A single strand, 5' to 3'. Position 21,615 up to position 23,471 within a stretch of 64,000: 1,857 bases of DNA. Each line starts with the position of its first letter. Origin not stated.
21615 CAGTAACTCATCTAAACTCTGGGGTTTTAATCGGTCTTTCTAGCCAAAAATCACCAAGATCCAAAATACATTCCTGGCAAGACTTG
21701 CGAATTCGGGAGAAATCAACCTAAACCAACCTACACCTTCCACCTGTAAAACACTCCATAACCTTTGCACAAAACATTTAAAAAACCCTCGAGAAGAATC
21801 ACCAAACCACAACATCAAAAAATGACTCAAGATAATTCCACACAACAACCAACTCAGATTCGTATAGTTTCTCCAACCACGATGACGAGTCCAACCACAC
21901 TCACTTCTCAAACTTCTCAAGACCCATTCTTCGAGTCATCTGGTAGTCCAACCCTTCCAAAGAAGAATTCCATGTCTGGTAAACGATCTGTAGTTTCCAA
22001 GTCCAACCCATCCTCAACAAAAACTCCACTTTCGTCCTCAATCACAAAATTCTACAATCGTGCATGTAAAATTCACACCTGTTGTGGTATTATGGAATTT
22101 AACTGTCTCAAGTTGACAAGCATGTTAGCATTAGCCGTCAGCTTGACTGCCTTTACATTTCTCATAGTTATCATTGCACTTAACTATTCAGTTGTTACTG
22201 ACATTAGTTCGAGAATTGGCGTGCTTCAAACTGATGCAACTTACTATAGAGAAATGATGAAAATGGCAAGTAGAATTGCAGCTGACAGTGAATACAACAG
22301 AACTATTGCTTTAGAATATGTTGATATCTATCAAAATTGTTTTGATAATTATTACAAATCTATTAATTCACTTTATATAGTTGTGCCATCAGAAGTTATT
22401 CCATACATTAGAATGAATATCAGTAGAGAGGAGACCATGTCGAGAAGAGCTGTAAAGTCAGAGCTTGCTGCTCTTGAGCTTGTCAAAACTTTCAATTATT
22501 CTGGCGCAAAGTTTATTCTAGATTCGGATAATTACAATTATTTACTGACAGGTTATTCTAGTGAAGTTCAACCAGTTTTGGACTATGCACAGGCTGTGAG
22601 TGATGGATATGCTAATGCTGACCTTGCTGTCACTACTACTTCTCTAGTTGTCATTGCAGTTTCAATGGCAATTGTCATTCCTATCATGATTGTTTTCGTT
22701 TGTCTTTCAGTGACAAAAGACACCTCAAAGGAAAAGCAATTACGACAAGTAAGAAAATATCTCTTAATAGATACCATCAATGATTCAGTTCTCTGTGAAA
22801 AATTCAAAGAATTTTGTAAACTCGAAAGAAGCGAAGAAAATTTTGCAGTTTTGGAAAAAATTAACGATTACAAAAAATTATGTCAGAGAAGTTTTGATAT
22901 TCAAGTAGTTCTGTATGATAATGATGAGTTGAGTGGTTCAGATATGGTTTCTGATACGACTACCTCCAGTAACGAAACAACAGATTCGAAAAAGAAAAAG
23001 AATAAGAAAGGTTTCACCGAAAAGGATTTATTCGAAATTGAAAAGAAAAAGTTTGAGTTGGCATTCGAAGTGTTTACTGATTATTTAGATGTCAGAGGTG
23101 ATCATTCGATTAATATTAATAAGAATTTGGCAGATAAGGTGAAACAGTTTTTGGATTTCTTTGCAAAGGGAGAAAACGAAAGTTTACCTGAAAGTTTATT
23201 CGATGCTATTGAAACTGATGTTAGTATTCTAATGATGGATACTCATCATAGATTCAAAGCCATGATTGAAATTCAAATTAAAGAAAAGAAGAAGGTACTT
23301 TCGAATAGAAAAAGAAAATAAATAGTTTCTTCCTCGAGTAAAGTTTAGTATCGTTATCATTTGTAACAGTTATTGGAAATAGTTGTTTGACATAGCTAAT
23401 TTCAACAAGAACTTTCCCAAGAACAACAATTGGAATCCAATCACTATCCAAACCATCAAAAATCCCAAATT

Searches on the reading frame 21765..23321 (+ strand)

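Call 25: search_protein_families(library=pfam, proteins=[window:21765-23321:+], max_evalue=0.001)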
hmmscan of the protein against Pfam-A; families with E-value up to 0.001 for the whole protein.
window:21765-23321:+ (518 aa): 1 family
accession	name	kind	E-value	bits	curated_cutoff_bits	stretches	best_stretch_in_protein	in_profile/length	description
PF00615.24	RGS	-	4.7e-06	27.4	23.9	1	337-496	5-107/117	Regulator of G protein signaling domain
